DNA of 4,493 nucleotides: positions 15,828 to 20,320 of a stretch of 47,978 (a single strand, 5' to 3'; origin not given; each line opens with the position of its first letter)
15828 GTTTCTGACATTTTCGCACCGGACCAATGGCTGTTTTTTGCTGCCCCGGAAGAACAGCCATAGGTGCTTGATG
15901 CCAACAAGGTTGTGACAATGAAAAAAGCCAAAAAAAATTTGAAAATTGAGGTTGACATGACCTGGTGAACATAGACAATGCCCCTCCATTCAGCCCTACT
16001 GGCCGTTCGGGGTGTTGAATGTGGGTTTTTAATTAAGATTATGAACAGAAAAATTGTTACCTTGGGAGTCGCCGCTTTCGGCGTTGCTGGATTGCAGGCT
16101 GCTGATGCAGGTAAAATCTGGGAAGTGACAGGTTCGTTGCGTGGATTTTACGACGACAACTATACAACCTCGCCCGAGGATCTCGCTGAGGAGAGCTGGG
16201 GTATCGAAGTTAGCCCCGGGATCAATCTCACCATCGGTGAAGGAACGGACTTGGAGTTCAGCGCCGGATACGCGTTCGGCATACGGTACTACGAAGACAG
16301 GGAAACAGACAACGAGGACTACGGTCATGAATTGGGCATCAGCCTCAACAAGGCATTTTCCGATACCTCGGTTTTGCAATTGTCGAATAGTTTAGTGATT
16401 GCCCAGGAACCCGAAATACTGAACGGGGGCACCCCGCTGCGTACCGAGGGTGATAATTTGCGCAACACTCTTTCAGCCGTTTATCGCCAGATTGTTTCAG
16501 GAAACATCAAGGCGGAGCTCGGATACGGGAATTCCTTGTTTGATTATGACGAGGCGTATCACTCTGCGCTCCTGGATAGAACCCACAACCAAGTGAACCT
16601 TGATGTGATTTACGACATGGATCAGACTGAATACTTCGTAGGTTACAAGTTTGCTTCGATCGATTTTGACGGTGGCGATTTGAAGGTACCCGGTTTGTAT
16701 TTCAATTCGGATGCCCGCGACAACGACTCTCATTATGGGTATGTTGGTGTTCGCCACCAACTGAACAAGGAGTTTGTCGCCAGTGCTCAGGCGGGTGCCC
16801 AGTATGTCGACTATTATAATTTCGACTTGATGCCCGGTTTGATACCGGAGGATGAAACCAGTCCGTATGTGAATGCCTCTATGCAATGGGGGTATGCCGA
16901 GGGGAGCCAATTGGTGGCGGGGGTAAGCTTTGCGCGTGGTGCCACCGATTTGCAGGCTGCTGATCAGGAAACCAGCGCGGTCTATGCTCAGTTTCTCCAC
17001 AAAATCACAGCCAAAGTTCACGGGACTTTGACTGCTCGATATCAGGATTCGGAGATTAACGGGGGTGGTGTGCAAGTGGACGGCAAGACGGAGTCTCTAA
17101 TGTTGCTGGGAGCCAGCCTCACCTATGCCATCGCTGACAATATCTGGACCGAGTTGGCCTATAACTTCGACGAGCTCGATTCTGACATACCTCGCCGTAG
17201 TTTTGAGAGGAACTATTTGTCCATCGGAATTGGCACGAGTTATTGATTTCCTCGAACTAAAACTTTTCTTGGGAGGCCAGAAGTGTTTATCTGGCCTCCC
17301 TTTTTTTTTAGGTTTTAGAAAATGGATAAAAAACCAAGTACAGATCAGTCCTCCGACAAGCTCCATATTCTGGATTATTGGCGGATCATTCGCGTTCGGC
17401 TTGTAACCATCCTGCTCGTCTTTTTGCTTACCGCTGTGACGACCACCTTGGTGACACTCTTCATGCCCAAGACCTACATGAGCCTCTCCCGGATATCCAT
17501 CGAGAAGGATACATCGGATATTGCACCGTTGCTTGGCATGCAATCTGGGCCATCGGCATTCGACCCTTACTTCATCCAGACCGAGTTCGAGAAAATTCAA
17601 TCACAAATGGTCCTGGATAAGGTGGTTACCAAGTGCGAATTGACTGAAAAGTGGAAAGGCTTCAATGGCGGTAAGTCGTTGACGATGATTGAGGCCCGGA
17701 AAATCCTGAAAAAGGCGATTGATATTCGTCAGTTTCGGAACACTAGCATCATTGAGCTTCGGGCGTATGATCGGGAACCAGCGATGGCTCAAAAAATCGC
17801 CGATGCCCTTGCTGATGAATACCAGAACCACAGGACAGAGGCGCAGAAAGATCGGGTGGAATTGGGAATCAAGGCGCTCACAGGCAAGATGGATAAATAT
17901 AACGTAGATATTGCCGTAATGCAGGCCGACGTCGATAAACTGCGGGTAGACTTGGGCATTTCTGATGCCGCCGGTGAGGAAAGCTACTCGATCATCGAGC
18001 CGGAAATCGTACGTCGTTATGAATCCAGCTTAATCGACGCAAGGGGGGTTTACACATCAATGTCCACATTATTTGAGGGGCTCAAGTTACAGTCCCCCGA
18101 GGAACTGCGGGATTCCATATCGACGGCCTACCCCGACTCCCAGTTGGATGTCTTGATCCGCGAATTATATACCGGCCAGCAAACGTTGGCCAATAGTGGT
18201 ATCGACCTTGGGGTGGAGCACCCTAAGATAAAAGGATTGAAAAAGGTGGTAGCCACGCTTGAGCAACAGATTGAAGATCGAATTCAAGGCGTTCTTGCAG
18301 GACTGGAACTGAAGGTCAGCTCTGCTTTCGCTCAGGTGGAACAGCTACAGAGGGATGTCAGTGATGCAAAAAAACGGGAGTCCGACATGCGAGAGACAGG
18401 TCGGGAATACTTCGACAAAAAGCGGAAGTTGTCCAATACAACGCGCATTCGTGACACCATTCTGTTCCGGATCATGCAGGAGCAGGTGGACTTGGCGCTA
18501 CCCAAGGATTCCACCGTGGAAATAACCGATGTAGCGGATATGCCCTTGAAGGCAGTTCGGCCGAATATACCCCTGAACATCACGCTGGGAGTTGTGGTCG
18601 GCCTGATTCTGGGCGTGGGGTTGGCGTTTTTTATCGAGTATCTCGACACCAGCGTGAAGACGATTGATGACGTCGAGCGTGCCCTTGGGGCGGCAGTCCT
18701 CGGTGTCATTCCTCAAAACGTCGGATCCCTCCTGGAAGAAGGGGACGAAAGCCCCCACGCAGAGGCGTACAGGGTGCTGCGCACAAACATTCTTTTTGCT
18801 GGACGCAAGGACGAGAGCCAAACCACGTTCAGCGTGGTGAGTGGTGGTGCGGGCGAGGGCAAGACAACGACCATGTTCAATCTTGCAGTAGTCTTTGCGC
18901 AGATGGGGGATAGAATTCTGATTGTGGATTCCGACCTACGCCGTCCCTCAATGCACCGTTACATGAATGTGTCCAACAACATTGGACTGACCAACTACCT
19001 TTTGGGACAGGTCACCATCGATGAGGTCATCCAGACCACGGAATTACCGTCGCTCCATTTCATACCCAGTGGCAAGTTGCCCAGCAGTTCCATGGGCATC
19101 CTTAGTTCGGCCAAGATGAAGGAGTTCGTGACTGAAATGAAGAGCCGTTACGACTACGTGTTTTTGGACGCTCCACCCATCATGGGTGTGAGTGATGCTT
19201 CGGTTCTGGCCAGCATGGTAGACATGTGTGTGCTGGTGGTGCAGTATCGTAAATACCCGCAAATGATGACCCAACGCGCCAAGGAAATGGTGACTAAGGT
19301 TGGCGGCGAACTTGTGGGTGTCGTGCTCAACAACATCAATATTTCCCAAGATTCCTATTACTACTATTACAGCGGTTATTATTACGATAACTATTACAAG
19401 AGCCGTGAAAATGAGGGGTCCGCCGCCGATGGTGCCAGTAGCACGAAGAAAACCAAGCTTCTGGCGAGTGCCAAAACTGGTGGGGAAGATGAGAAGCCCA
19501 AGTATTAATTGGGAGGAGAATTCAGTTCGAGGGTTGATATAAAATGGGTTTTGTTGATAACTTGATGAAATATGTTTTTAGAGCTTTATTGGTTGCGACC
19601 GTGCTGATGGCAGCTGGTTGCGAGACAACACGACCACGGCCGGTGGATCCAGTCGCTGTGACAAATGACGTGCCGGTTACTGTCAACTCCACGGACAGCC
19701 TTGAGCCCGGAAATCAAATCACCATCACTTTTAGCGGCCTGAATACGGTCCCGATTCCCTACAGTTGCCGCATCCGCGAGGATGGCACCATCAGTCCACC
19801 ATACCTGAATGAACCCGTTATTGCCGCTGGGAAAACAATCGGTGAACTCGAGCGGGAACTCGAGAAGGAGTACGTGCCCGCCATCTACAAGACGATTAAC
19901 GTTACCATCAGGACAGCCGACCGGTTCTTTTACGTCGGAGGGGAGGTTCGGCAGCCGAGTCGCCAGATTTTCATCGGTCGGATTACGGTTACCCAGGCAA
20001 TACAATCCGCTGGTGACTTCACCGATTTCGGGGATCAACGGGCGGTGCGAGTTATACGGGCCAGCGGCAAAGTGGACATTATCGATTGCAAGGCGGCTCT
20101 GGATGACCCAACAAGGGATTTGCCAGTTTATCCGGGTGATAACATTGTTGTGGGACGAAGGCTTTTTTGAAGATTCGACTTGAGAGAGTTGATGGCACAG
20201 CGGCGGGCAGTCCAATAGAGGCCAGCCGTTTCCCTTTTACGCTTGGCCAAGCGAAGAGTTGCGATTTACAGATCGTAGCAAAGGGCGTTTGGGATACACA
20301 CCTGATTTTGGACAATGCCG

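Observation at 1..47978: Highly iterated palindrome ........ (core of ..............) across genes and spacers, analogous to HIP1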

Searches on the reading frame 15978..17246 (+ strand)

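Call 11: search_protein_families(library=pfam, proteins=[window:15978-17246:+])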
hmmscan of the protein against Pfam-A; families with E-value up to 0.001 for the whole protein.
window:15978-17246:+ (422 aa): 1 family
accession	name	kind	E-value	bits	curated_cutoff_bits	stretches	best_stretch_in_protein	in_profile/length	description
PF10082.15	BBP2_2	-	5.7e-08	32.5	23.7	1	294-419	254-375/378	Putative beta-barrel porin 2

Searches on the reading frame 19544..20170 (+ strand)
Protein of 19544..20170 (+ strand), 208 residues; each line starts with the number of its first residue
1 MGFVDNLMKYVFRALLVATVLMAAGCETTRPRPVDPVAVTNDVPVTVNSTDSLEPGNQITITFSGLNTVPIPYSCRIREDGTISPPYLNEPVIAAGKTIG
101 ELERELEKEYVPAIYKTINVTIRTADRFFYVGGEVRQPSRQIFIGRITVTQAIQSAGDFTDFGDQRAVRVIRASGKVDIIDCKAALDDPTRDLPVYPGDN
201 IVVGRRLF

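Call 11: search_protein_families(library=pfam, proteins=[window:19544-20170:+])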
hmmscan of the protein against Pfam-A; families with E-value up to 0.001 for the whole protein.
window:19544-20170:+ (208 aa): 3 families
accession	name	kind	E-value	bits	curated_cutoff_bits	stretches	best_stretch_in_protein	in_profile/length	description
PF02563.21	Poly_export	-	9.2e-10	39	28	1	48-123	4-75/77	Polysaccharide biosynthesis/export protein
PF10531.15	SLBB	-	2.1e-06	27.9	27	1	129-177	2-51/55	SLBB domain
PF22461.2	SLBB_2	-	3.8e-06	27.3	27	1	129-203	3-79/79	SLBB domain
